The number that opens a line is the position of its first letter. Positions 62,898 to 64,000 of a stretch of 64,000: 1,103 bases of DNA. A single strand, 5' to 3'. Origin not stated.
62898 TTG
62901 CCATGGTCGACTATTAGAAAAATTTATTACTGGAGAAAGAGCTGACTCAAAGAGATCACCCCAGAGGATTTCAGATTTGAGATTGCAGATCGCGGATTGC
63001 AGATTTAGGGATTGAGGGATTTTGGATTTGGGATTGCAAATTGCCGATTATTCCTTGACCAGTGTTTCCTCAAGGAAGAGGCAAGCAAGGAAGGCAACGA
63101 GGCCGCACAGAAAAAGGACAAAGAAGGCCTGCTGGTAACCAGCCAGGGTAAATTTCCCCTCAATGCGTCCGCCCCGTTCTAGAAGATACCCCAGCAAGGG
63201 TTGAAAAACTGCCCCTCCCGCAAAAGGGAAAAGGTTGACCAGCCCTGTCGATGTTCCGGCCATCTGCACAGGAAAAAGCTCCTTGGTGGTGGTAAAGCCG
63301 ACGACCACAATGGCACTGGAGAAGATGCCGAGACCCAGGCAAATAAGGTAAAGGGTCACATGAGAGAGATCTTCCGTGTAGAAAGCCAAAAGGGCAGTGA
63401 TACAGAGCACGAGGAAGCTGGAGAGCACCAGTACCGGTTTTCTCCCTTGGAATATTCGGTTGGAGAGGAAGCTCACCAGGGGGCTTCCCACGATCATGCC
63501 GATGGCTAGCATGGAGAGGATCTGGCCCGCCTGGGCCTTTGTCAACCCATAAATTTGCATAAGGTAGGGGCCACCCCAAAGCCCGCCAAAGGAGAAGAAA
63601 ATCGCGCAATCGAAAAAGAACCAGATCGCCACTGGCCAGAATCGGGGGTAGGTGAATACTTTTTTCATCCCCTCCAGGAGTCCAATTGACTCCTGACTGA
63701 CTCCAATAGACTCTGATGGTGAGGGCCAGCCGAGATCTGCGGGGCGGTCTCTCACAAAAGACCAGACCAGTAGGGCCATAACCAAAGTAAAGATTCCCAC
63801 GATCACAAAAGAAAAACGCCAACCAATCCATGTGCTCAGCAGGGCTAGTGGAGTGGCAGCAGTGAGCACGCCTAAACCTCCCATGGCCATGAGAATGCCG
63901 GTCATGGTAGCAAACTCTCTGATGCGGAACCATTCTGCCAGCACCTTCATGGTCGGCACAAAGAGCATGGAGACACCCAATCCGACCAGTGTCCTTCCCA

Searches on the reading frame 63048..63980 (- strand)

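Call 3: search_protein_families(library=pfam, proteins=[window:63048-63980:-], max_evalue=0.01)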
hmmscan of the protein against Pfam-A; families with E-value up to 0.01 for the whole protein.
window:63048-63980:- (310 aa): 1 family
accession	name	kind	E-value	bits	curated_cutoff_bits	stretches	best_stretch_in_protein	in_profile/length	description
PF07690.21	MFS_1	-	1.6e-42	146.1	33.4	2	1-258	97-345/347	Major Facilitator Superfamily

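Call 4: search_protein_families(library=ncbifam, proteins=[window:63048-63980:-], max_evalue=0.01)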
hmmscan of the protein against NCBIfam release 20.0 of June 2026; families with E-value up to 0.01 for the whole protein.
window:63048-63980:- (310 aa): 15 families
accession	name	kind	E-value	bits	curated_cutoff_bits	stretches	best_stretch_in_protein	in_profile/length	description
TIGR00893.1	2A0114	subfamily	8.6e-24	84.2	395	1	6-290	99-394/399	D-galactonate transporter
TIGR00881.1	2A0104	subfamily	8.3e-20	71.1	407.75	1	5-268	99-371/379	phosphoglycerate transporter protein PgtP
NF008661.1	PRK11663.1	subfamily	1.4e-12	47.4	564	1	11-268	140-405/439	MFS transporter family glucose-6-phosphate receptor UhpC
TIGR00895.1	2A0115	subfamily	3.3e-11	42.8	418.55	2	138-249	41-147/398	aromatic acid/H+ symport family MFS transporter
NF049980.1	SfMCT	equivalog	5.8e-11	41.7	320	1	2-280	104-375/378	L-lactate MFS transporter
TIGR00712.1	glpT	equivalog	1.7e-10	40.5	632.55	1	5-279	136-419/440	glycerol-3-phosphate transporter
TIGR00880.1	2_A_01_02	superfamily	3.8e-10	40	131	1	154-306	3-141/141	multidrug resistance protein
TIGR00710.1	efflux_Bcr_CflA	subfamily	1.3e-08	34.7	200.9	1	2-264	106-356/385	Bcr/CflA family efflux MFS transporter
NF008433.0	PRK11273.1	equivalog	2.7e-08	33.4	748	1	9-276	140-417/452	glycerol-3-phosphate transporter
NF007107.1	PRK09556.1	equivalog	1.6e-07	30.7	497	1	58-299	195-445/469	hexose-6-phosphate:phosphate antiporter UhpT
NF033135.1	cmx_cmrA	equivalog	2.3e-05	23.6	400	1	146-197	35-86/374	Cmx/CmrA family chloramphenicol efflux MFS transporter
NF008586.0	PRK11551.1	equivalog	2.4e-05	23.5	410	1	37-247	151-348/406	3-(3-hydroxy-phenyl)propionate transporter MhpT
NF007077.0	PRK09528.1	subfamily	0.00077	18.1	429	1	113-229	15-126/421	galactoside permease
NF007498.0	PRK10091.1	equivalog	0.00089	18.3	499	1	46-222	148-308/390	MFS transporter AraJ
NF047787.1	PhglyTportPgtP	equivalog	0.0029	16.4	750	0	8-281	136-424/451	phosphoglycerate transporter PgtP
